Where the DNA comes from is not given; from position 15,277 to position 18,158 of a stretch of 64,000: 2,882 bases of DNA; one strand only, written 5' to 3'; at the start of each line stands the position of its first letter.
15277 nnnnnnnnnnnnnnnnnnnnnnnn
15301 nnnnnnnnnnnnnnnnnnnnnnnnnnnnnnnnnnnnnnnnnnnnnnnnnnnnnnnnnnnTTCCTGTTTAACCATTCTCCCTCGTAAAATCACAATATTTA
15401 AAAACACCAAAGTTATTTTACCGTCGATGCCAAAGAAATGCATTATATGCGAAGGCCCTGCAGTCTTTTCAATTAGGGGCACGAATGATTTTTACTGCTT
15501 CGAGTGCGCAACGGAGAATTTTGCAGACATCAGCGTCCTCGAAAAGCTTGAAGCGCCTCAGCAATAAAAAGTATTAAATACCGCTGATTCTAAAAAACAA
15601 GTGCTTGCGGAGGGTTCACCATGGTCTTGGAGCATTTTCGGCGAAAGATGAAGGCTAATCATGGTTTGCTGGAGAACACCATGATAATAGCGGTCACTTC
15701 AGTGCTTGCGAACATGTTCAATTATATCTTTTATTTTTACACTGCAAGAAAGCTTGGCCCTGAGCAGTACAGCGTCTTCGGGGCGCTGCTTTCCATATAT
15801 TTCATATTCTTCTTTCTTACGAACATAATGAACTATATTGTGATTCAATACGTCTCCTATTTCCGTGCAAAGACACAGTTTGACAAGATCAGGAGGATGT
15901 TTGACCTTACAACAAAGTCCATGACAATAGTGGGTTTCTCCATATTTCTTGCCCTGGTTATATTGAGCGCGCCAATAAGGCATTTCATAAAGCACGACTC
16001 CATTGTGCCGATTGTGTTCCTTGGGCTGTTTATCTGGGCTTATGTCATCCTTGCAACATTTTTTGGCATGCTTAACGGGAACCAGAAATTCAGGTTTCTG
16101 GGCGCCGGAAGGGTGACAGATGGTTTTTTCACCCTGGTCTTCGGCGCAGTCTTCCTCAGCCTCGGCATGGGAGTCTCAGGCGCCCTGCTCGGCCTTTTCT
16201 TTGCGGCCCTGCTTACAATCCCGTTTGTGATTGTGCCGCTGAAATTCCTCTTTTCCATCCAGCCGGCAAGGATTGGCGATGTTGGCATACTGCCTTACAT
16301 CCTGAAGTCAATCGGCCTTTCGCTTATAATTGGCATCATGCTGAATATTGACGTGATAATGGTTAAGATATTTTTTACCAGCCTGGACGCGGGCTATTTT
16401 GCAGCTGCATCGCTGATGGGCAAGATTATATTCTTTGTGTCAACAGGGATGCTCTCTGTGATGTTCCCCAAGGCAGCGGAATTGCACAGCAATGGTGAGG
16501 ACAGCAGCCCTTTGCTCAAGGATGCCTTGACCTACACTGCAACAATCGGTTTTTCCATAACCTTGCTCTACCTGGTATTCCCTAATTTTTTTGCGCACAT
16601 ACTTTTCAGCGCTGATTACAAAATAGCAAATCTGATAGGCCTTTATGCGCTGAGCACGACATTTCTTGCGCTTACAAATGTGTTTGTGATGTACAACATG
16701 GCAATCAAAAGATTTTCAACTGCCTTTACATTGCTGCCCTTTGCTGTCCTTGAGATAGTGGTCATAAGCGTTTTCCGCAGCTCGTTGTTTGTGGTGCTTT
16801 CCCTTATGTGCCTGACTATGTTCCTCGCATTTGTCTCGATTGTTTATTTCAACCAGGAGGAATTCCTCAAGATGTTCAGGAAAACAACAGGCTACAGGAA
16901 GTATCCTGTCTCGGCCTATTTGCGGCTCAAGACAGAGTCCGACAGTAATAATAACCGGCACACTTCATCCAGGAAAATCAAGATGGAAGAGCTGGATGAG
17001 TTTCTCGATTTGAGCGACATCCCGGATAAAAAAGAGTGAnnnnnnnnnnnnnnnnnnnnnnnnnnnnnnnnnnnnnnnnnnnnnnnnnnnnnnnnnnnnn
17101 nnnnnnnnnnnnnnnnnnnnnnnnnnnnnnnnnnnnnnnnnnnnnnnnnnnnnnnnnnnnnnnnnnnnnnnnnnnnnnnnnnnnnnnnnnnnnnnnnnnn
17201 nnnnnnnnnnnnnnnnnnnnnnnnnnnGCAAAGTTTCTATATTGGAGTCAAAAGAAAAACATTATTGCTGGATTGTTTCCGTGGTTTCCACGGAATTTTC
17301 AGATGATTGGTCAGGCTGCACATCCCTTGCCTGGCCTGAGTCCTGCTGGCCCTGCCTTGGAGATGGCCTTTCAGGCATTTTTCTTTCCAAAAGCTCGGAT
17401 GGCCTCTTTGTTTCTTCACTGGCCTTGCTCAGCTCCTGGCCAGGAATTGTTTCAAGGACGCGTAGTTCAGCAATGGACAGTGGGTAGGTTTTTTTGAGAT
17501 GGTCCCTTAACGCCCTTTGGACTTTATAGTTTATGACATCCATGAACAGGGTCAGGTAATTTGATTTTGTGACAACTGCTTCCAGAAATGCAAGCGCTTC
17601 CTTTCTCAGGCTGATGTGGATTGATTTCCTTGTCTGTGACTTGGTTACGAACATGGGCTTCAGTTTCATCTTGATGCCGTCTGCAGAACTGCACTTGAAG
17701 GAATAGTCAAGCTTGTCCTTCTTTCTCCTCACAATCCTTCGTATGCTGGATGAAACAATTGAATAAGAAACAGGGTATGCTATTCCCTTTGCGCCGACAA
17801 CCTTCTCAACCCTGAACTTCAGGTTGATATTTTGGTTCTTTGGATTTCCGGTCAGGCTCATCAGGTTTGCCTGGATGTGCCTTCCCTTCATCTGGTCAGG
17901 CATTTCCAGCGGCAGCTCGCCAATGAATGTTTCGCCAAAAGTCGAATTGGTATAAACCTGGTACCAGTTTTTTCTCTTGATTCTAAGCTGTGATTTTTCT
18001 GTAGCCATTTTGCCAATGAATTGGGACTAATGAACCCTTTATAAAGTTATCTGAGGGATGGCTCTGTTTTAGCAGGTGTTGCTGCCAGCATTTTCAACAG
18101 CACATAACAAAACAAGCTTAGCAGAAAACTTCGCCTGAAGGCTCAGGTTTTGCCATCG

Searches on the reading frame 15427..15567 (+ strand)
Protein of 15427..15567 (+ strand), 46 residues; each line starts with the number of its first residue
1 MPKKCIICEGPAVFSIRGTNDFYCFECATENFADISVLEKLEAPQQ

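Call 3: search_protein_families(library=pfam, proteins=[window:15427-15567:+], max_evalue=0.1)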
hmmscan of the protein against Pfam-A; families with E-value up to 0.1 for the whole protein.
window:15427-15567:+ (46 aa): 4 families
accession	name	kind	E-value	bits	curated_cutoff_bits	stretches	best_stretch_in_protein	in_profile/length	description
PF22082.2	TtuA_LIM_N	-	0.0067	16.9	27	1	4-27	1-24/26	2-thiouridine synthetase TtuA, N-terminal LIM domain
PF22586.1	ANCHR-like_BBOX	-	0.01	16.4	27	1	5-30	2-27/39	ANCHR-like B-box zinc-binding domain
PF03660.19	PHF5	-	0.045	14.4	26.7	1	3-30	56-78/104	PHF5-like protein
PF03487.18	IL13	-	0.089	13.1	25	1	3-41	42-78/129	Interleukin-13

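Call 4: search_protein_families(library=ncbifam, proteins=[window:15427-15567:+], max_evalue=0.1)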
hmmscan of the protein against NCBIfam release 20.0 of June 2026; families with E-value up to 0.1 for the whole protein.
window:15427-15567:+ (46 aa): 0 families

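Call 28: find_homologous_proteins(query=window:15427-15567:+, max_evalue=0.01)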
Query window:15427-15567:+ (46 aa): 2 proteins with E <= 0.01 among 2 candidates.
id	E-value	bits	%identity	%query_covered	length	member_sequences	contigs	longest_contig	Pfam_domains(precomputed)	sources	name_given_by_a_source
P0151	1.3e-24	101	100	100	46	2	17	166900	-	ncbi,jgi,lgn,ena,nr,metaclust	ncbi:MAG: hypothetical protein QS98_C0002G0092 [archaeon GW2011_AR3]|nr:MAG: hypothetical protein QS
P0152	4.6e-24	99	100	100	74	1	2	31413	-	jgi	-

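Call 45: find_homologous_proteins(query=A2, max_evalue=10)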
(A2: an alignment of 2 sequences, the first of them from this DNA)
Query A2 (2 sequences) (46 aa, profile of the alignment): 4 proteins with E <= 10 among 5 candidates.
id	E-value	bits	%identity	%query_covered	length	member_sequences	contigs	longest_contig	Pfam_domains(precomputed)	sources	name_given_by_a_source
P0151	8.9e-26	107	100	100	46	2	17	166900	-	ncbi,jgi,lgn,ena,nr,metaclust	ncbi:MAG: hypothetical protein QS98_C0002G0092 [archaeon GW2011_AR3]|nr:MAG: hypothetical protein QS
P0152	3.5e-25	106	100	100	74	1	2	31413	-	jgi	-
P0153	9.6e-17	79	46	89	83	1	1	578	-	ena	-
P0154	5.4e-16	76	48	87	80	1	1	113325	-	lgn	-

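Call 47: find_encoding_contigs(protein=P0154, flank=10000, max_places=3)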
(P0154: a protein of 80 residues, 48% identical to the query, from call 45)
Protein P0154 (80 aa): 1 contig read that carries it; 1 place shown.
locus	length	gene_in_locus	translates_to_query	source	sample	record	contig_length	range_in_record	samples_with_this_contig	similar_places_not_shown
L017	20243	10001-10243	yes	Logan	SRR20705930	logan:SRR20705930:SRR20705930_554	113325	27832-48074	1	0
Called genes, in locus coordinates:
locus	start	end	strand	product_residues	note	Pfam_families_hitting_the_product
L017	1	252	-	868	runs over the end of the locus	-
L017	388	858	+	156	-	PF01022:HTH_5 (weak), PF08279:HTH_11 (weak), PF09339:HTH_IclR (faint), PF13412:HTH_24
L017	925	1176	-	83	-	PF01192:RNA_pol_Rpb6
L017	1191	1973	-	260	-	PF01138:RNase_PH, PF03725:RNase_PH_C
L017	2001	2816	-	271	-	PF01138:RNase_PH, PF03725:RNase_PH_C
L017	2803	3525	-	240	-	PF22625:ECR1_N_2 (weak), PF14382:ECR1_N (weak), PF21266:S1_RRP4 (weak), PF00013:KH_1, PF15985:KH_6, PF22891:KH_PNO1_2nd (faint)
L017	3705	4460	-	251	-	PF01172:SBDS_N, PF09377:SBDS_domain_II, PF20268:SBDS_C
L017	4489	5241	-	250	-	PF10584:Proteasome_A_N, PF00227:Proteasome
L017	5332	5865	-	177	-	PF01900:RNase_P_Rpp14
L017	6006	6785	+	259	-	-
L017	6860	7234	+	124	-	-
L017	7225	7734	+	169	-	PF01252:Peptidase_A8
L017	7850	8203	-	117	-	PF01176:eIF-1a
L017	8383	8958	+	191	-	PF06271:RDD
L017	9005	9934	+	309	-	PF25145:NfeD1b_N, PF01343:Peptidase_S49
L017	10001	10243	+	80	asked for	-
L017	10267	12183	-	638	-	PF00324:AA_permease, PF13520:AA_permease_2, PF01209:Ubie_methyltran, PF13489:Methyltransf_23, PF08241:Methyltransf_11, PF08242:Methyltransf_12, PF13649:Methyltransf_25, PF13847:Methyltransf_31, +1 more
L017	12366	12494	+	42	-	-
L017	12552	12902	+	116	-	-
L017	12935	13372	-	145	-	PF02681:DUF212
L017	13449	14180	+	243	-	PF01866:Diphthamide_syn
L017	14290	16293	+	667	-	PF01078:Mg_chelatase, PF05496:RuvB_N (faint), PF20030:bpMoxR (faint), PF13401:AAA_22 (faint), PF00158:Sigma54_activat, PF20436:LonB_AAA-LID (weak), PF05362:Lon_C, PF13541:ChlI, +2 more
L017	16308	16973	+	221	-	PF18306:LDcluster4, PF03641:Lysine_decarbox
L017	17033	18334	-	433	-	PF00753:Lactamase_B, PF23023:Anti-Pycsar_Apyc1, PF12706:Lactamase_B_2, PF16661:Lactamase_B_6, PF10996:Beta-Casp, PF07521:RMMBL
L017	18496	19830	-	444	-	PF10633:NPCBM_assoc (faint), PF11614:FixG_C (faint)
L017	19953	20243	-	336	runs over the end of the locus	-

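Call 48: search_protein_families(library=padloc, proteins=[window:15427-15567:+], max_evalue=0.01)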
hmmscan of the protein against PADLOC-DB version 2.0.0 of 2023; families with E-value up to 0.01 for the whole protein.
window:15427-15567:+ (46 aa): 0 families

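Call 65: search_solved_structures(query=P0154, max_evalue=10)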
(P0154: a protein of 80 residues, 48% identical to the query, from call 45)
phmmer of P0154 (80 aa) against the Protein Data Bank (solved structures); distinct sequences matched with E-value up to 10: 46.
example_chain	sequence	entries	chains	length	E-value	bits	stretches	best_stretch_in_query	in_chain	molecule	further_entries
9fhl_Y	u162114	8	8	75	0.026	18.2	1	7-72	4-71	Small ribosomal subunit protein eS31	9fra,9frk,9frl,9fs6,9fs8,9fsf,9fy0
8hku_L37A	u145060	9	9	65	0.093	16.5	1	27-71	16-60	50S ribosomal protein L37Ae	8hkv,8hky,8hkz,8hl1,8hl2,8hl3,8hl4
5h12_A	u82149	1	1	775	0.18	15.6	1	15-67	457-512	Deep Vent DNA Polymerase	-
1ul5_A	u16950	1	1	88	0.22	15.2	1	27-67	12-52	squamosa promoter binding protein-like 7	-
3zvz_B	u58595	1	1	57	0.46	14.3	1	44-66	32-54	E3 UBIQUITIN-PROTEIN LIGASE UHRF1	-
8hkx_S27A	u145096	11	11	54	0.64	13.8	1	25-69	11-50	30S ribosomal protein S27ae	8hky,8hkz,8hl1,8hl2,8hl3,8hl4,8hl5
2dan_A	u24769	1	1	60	0.66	13.8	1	41-70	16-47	Zinc finger MYND domain containing protein 10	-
1tgo_A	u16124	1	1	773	0.89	13.4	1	15-67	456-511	PROTEIN (THERMOSTABLE B DNA POLYMERASE)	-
2vwk_A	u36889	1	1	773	0.89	13.4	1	15-67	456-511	DNA POLYMERASE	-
2vwj_A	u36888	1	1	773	0.89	13.4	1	15-67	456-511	DNA POLYMERASE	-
2xhb_A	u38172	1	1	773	0.89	13.4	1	15-67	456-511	DNA POLYMERASE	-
7b08_A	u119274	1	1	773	0.95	13.3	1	15-67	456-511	DNA polymerase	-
3zvy_A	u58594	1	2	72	1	13.2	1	44-66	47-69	E3 UBIQUITIN-PROTEIN LIGASE UHRF1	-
7b07_A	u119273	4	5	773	1.1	13.1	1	15-67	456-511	DNA polymerase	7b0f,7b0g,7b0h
9oax_A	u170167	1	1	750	1.1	13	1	15-67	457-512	5-270, TNA polymerase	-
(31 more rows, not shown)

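Call 75: predict_structure(alignment_id=A4)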
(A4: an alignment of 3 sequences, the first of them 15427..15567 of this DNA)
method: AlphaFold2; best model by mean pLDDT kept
length: 46 residues; sequences in the alignment: 3
mean_pLDDT: 85.9   pTM: 0.62
mean pLDDT of the five models: 85.9, 85.8, 85.1, 84.4, 83.6
residues with pLDDT >= 90: 26; 70-90: 15; 50-70: 3; < 50: 2
segments of 3 or more residues with pLDDT < 50: none
pLDDT, mean of each block of 10 residues (from residue 1): 87 90 93 88 62
secondary structure, 60 per line:
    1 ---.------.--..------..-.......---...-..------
elements in order: H25-31

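Call 77: fold_search(model_id=the predicted structure, library=pdb)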
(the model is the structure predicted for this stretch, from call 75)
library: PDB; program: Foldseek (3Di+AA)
matches with E <= 10: 431; with E <= 0.001: 0
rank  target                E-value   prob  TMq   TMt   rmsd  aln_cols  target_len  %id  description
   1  2vhf_A                1.9e-01  0.97  0.69  0.11   3.8        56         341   18  Structure of the CYLD USP domain (released 2008-03-11)
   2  5ypg_A                3.1e-01  0.82  0.58  0.54   3.3        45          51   20  p62/SQSTM1 ZZ domain with Leu-peptide (released 2018-08-29)
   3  2d8v_MODEL_1_A        3.1e-01  0.80  0.62  0.44   4.9        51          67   24  Solution structure of the B-box domain of the zinc finger FYVE domain-containing protein 19 from Mus musculus (released 2006-06-08)
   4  6scy_A                4.2e-01  0.92  0.58  0.10   1.5        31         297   26  U34-tRNA thiolase NcsA from Methanococcus maripaludis with its [4Fe-4S] cluster (released 2020-08-26)
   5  5ypa_A                4.2e-01  0.75  0.59  0.54   3.3        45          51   20  p62/SQSTM1 ZZ domain with Lys-peptide (released 2018-08-29)
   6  5yp8_A                4.8e-01  0.69  0.58  0.53   3.2        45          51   20  p62/SQSTM1 ZZ domain with Arg-peptide (released 2018-08-29)
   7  6scy_B                5.2e-01  0.90  0.57  0.10   1.1        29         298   28  U34-tRNA thiolase NcsA from Methanococcus maripaludis with its [4Fe-4S] cluster (released 2020-08-26)
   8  5ype_A                5.5e-01  0.69  0.59  0.57   3.3        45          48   20  p62/SQSTM1 ZZ domain with Tyr-peptide (released 2018-08-29)
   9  5nzs_P                6.0e-01  0.60  0.58  0.26   4.3        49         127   14  The structure of the COPI coat leaf in complex with the ArfGAP2 uncoating factor (released 2017-06-28)
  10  7dco_M                6.0e-01  0.28  0.42  0.15   3.6        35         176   17  Cryo-EM structure of the activated spliceosome (Bact complex) at an atomic resolution of 2.5 angstrom (released 2021-03-17)
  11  5ypf_C                6.9e-01  0.54  0.53  0.54   3.4        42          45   21  p62/SQSTM1 ZZ domain with Trp-peptide (released 2018-08-29)
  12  5yp8_B                7.4e-01  0.60  0.58  0.55   3.2        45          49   20  p62/SQSTM1 ZZ domain with Arg-peptide (released 2018-08-29)
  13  6khz_A                7.4e-01  0.57  0.58  0.55   3.3        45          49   20  p62/SQSTM1 ZZ domain with Gly-peptide (released 2020-01-22)
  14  2csv_MODEL_1_A        8.5e-01  0.54  0.57  0.41   2.7        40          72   15  Solution structure of the zf-B_box type2 domain of human tripartite motif protein TRIM29 isoform alpha (released 2005-11-23)
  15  5ypf_A                8.5e-01  0.41  0.50  0.48   3.4        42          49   21  p62/SQSTM1 ZZ domain with Trp-peptide (released 2018-08-29)
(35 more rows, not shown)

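Call 88: find_related_loci(query=A3, collection=viral_contigs, flank=5000)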
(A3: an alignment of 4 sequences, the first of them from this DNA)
Query A3 (46 aa) in viral_contigs; peptide patterns used: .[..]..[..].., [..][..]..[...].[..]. (x = any residue, [..] = any of these).
75 stretches matched a pattern, but none encodes a relative of the query by tblastn (E <= 1e-3).

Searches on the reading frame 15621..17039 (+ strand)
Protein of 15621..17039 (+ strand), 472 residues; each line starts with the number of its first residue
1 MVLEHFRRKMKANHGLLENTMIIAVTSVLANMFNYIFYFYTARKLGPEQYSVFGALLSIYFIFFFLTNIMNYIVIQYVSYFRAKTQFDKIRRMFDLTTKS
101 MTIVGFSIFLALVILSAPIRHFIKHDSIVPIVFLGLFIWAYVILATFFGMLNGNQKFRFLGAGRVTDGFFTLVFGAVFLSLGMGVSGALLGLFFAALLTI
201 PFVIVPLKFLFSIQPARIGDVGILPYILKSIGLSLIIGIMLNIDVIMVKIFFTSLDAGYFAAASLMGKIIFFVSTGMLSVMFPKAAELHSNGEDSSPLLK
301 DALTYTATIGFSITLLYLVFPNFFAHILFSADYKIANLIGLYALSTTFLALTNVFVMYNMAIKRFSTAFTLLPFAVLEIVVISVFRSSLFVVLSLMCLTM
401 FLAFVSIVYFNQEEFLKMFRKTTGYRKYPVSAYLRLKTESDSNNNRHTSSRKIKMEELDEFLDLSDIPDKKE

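Call 3: search_protein_families(library=pfam, proteins=[window:15621-17039:+], max_evalue=0.1)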
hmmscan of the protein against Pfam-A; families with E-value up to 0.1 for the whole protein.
window:15621-17039:+ (472 aa): 1 family
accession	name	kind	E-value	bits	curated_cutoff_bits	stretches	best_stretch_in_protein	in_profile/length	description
PF01943.22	Polysacc_synt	-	1.3e-06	28.5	28.2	1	16-288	1-273/274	Polysaccharide biosynthesis protein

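Call 4: search_protein_families(library=ncbifam, proteins=[window:15621-17039:+], max_evalue=0.1)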
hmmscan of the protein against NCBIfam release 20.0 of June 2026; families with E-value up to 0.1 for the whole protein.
window:15621-17039:+ (472 aa): 1 family
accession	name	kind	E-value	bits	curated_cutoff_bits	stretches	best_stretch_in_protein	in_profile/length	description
TIGR02900.1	spore_V_B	equivalog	2e-05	23.5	372.3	1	17-130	2-116/488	stage V sporulation protein B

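Call 48: search_protein_families(library=padloc, proteins=[window:15621-17039:+], max_evalue=0.01)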
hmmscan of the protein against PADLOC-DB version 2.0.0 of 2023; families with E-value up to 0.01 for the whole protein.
window:15621-17039:+ (472 aa): 0 families

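Call 50: search_solved_structures(query=window:15621-17039:+, max_evalue=1)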
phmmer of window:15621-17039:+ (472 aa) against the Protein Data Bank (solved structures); distinct sequences matched with E-value up to 1: 0.

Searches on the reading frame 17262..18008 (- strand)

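Call 17: search_protein_families(library=pfam, proteins=[window:17262-18008:-], max_evalue=0.01)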
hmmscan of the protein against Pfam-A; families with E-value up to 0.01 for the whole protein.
window:17262-18008:- (248 aa): 1 family
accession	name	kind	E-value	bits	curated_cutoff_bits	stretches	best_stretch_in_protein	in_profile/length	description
PF01015.23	Ribosomal_S3Ae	-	1.9e-32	112.8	29.3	1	9-183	9-183/191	Ribosomal S3Ae family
